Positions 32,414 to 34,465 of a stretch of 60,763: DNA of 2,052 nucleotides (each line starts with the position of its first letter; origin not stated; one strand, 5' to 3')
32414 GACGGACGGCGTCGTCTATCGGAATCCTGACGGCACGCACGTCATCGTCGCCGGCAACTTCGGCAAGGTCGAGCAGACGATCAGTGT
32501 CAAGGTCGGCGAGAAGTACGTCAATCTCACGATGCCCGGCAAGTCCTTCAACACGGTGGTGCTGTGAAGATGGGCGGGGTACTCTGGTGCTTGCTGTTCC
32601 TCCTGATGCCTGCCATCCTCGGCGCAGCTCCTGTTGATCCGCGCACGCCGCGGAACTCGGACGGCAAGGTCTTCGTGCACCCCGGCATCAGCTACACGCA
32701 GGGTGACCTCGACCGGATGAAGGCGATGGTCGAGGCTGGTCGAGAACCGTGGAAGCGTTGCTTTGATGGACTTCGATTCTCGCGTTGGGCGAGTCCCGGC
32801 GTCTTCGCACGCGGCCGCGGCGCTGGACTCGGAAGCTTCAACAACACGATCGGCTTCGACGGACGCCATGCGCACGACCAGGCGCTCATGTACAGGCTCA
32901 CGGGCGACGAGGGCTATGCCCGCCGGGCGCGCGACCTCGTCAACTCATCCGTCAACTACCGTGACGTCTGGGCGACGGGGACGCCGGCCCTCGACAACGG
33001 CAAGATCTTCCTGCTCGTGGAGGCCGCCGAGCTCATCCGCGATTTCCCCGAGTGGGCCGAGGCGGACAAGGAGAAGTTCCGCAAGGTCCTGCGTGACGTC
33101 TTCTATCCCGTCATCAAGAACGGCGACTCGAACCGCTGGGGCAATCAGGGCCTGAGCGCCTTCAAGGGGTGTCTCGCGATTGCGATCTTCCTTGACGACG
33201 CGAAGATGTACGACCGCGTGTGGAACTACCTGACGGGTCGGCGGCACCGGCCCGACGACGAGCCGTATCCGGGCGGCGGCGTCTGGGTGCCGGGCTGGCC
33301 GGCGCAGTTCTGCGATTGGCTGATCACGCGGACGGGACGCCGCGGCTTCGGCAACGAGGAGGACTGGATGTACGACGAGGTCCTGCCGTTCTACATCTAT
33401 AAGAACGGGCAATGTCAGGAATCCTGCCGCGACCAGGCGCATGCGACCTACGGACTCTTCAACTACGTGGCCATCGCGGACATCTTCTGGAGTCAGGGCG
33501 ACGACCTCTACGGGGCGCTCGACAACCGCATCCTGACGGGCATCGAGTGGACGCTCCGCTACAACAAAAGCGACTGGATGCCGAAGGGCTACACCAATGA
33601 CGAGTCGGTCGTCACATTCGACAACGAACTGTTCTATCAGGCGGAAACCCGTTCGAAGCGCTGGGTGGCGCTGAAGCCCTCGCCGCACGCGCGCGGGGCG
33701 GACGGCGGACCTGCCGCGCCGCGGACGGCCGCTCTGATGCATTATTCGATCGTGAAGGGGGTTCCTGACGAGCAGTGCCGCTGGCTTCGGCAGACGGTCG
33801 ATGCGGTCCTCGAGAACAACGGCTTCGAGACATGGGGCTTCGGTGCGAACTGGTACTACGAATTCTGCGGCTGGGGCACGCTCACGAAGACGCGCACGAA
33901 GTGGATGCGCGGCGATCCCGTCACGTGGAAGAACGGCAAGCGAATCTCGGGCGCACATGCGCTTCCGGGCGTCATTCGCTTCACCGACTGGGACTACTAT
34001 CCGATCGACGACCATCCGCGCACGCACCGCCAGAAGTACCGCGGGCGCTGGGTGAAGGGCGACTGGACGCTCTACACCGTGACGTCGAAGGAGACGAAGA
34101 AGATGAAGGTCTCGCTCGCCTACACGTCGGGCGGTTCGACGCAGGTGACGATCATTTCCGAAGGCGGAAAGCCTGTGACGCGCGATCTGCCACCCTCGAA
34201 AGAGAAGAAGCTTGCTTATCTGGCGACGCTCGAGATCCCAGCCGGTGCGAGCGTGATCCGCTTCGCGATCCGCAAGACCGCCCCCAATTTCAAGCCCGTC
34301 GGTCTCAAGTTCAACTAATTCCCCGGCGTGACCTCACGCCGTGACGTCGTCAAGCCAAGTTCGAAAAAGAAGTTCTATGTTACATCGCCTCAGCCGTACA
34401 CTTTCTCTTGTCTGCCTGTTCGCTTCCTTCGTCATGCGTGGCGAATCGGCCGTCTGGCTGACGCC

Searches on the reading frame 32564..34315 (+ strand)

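Call 49: search_protein_families(library=pfam, proteins=[window:32564-34315:+], max_evalue=0.00001)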
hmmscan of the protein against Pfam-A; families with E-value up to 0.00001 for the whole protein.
window:32564-34315:+ (584 aa): 1 family
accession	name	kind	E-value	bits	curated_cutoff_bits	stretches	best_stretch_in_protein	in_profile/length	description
PF05426.18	Alginate_lyase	-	2.4e-08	34.2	22.2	0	101-222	60-197/275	Alginate lyase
